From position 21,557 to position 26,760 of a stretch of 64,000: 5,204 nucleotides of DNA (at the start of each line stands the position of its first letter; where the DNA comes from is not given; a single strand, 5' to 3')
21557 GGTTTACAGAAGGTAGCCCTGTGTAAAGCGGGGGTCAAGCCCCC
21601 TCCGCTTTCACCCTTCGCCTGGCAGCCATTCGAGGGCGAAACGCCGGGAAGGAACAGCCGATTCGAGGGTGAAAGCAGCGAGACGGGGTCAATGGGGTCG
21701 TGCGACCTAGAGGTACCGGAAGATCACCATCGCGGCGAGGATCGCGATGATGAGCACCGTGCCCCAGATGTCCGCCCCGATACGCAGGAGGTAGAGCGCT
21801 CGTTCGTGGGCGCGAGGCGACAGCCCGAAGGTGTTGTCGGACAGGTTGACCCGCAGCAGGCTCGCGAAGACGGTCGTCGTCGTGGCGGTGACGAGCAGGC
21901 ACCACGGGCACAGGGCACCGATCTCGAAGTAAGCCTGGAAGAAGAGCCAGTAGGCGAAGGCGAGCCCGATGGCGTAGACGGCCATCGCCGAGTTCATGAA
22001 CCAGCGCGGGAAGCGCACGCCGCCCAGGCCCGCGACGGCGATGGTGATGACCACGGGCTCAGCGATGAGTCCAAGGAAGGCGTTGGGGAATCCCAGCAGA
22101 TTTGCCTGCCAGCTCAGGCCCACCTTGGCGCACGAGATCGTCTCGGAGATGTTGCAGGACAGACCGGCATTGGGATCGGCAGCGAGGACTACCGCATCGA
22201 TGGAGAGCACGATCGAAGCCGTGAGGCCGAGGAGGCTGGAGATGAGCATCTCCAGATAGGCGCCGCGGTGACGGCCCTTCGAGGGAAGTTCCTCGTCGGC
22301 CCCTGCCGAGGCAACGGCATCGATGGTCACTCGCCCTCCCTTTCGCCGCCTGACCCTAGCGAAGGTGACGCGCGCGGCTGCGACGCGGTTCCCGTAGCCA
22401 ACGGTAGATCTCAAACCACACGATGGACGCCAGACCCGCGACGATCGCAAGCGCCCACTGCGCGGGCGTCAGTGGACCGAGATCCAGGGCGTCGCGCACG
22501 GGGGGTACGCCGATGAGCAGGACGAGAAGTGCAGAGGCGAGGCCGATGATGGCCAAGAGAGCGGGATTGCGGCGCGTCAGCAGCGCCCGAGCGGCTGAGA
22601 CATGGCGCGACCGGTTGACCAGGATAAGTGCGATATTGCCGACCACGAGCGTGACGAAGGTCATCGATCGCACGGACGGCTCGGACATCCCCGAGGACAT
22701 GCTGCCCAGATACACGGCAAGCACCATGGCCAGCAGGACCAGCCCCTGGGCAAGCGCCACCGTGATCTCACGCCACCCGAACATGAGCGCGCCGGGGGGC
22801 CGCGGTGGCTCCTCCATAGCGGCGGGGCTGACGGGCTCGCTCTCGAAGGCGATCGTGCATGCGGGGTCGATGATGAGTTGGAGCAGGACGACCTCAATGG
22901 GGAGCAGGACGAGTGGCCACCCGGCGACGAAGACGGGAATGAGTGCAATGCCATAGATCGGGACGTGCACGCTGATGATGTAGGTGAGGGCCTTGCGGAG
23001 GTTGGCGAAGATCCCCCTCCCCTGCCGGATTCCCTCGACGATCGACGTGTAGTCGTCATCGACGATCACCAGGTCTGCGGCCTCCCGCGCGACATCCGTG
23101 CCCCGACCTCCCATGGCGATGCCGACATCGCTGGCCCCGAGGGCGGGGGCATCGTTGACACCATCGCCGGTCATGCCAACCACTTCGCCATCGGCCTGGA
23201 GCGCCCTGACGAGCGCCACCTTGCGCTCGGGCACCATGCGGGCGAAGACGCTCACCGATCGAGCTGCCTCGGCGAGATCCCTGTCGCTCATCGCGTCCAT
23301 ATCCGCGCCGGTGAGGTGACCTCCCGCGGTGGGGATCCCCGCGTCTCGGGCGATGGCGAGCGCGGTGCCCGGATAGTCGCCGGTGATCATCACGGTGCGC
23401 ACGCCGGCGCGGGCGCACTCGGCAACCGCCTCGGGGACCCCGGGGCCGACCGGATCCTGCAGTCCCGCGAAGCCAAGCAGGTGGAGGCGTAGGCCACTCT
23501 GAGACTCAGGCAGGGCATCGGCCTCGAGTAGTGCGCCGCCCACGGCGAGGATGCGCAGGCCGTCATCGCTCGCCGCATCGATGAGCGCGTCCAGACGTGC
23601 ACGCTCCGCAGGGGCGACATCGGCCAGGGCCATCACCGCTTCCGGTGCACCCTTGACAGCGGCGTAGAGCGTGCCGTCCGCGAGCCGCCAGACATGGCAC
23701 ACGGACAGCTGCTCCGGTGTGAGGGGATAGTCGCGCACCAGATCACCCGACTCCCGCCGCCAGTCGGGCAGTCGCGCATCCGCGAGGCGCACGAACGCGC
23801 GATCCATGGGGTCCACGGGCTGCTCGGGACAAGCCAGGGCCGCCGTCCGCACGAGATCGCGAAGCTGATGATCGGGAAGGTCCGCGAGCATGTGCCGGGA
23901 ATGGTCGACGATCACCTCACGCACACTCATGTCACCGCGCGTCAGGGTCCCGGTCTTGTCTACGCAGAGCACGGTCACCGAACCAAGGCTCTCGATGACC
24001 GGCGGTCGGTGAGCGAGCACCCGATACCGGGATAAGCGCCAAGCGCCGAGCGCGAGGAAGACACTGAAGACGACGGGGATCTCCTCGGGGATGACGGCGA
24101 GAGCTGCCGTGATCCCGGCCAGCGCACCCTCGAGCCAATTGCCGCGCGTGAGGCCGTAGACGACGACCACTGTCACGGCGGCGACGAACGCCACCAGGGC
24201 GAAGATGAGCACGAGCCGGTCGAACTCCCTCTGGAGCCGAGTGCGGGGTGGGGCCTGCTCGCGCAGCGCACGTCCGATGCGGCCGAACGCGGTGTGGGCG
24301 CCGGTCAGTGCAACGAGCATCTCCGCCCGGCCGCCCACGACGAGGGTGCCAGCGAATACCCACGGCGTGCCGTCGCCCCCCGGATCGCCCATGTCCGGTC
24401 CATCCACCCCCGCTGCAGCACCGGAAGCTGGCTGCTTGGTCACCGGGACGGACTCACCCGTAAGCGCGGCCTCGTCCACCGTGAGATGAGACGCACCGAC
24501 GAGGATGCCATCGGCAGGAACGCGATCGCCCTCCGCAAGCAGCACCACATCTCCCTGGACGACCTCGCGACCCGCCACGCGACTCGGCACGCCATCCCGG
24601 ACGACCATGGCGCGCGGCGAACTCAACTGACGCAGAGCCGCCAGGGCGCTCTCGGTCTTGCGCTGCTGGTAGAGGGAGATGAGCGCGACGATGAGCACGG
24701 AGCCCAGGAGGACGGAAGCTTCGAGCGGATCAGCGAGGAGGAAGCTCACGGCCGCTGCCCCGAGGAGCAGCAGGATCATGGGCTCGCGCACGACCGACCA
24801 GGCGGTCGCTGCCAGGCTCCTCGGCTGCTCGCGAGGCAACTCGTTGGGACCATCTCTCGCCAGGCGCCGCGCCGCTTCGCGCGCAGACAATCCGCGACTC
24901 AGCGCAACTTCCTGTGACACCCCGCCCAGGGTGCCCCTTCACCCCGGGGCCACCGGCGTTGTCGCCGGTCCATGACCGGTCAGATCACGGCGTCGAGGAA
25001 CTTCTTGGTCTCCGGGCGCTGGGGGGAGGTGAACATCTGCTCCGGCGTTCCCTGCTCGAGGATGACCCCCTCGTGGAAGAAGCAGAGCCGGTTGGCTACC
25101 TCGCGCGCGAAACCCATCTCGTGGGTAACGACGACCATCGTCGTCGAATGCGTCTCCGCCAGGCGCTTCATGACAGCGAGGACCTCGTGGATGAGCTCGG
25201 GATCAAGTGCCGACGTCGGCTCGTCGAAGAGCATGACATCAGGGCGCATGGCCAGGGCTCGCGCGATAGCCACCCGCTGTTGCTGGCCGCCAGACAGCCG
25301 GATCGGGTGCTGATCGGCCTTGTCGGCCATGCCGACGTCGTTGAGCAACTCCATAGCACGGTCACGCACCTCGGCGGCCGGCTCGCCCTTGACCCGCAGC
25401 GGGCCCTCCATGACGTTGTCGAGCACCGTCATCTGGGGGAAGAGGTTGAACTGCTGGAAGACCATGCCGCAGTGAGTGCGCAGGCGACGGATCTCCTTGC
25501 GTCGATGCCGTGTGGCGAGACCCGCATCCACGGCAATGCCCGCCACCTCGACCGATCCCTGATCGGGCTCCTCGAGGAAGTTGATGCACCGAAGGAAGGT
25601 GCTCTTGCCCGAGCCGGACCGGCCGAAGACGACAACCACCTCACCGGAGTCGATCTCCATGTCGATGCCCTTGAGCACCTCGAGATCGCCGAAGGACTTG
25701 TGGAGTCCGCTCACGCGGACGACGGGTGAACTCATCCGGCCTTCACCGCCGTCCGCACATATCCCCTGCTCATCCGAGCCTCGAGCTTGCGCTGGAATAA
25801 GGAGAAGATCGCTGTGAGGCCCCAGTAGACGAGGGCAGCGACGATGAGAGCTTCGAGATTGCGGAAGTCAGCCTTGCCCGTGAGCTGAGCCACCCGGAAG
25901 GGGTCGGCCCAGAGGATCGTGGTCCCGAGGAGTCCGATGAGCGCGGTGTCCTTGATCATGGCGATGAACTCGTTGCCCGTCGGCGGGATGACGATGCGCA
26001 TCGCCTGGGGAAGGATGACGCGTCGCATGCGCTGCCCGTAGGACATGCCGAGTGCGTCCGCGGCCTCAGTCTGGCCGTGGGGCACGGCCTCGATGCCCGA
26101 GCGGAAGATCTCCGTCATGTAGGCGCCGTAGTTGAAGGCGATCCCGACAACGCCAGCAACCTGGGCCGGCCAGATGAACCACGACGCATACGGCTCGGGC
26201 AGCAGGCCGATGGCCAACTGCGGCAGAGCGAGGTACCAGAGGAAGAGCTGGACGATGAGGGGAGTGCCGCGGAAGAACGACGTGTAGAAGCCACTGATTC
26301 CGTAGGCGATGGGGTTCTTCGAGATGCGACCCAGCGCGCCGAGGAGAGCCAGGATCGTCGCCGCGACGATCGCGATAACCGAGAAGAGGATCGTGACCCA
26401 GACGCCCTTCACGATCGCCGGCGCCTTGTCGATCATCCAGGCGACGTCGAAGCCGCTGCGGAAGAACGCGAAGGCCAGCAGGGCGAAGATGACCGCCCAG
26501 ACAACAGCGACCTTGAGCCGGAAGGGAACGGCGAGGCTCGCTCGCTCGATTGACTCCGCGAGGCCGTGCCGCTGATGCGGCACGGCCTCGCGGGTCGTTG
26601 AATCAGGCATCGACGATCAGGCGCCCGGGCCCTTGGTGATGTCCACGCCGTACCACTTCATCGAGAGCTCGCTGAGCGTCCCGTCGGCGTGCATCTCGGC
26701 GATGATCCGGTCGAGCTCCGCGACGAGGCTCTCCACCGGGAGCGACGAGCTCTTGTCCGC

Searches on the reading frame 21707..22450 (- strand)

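Call 13: search_protein_families(library=pfam, proteins=[window:21707-22450:-], max_evalue=0.00001)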
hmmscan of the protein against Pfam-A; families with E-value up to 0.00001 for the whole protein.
window:21707-22450:- (247 aa): 1 family
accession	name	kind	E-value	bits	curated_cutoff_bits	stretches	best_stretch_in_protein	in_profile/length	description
PF07884.19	VKOR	-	2.6e-32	112.2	27.5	1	68-196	3-131/134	Vitamin K epoxide reductase family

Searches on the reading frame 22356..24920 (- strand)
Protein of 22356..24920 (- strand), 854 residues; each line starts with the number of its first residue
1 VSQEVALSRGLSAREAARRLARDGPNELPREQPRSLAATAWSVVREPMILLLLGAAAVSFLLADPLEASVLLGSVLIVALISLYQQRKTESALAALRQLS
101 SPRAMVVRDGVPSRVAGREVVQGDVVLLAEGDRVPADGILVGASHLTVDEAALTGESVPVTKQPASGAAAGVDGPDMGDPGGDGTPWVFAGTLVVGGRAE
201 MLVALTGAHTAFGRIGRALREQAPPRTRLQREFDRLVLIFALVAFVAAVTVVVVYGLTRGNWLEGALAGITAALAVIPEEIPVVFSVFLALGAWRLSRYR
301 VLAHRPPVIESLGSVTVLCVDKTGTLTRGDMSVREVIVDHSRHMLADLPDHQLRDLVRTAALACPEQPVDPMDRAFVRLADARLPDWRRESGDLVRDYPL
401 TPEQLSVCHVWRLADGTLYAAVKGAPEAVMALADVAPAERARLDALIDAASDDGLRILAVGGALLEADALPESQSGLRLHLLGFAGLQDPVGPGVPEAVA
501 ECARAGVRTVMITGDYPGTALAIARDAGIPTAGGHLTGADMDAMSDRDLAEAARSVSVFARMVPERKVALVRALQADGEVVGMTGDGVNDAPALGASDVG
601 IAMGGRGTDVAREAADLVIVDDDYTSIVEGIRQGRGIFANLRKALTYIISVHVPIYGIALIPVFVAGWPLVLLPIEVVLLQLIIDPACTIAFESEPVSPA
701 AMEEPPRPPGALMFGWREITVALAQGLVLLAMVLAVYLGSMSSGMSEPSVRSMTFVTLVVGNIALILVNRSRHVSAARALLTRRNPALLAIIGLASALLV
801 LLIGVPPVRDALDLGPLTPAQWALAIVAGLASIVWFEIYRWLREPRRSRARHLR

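Call 13: search_protein_families(library=pfam, proteins=[window:22356-24920:-], max_evalue=0.00001)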
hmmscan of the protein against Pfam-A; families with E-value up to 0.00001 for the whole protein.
window:22356-24920:- (854 aa): 4 families
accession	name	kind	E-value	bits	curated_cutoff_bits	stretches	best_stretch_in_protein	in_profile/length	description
PF00122.25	E1-E2_ATPase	-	1.8e-43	148.6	28.1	1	99-298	2-180/181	E1-E2 ATPase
PF00689.26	Cation_ATPase_C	-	1.2e-34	120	27.3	1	669-842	1-175/175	Cation transporting ATPase, C-terminus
PF00702.32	Hydrolase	-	3.6e-17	63.8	26.4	1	317-596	3-189/191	haloacid dehalogenase-like hydrolase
PF00690.31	Cation_ATPase_N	-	1.7e-13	50.5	20.4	1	5-59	15-69/69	Cation transporter/ATPase, N-terminus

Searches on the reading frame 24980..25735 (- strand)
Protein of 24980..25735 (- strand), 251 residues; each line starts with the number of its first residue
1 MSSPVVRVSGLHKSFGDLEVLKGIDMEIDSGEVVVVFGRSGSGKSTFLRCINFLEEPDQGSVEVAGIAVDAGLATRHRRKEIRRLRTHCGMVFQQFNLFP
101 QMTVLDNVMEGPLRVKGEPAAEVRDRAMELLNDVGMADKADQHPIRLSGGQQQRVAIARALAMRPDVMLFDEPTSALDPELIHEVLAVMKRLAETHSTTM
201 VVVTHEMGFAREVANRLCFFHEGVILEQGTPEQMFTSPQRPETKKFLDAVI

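Call 13: search_protein_families(library=pfam, proteins=[window:24980-25735:-], max_evalue=0.00001)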
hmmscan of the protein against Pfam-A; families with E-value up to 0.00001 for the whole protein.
window:24980-25735:- (251 aa): 3 families
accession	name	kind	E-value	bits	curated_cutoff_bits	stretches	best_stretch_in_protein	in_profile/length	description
PF00005.33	ABC_tran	-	2.6e-37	128.9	25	1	21-175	1-137/137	ABC transporter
PF13304.12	AAA_21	-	1.2e-12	49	27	1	148-206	239-299/304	AAA domain, putative AbiEii toxin, Type IV TA system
PF02463.25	SMC_N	-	3.7e-07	30.2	40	0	130-214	126-206/220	RecF/RecN/SMC N terminal domain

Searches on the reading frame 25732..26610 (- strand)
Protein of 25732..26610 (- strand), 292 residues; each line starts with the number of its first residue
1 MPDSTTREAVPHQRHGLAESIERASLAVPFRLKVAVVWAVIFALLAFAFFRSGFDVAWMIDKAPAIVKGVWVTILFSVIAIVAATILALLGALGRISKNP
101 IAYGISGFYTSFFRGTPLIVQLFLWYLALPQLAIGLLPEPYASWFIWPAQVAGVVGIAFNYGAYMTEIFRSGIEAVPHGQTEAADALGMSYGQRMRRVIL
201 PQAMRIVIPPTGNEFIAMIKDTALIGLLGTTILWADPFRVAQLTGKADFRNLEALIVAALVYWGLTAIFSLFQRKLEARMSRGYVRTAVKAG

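Call 14: search_protein_families(library=pfam, proteins=[window:25732-26610:-], max_evalue=0.00001)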
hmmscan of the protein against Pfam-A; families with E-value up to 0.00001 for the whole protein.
window:25732-26610:- (292 aa): 1 family
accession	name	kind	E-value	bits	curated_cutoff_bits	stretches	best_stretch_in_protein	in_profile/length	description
PF00528.27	BPD_transp_1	-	5.6e-26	91.8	26.4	1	88-281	5-183/184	Binding-protein-dependent transport system inner membrane component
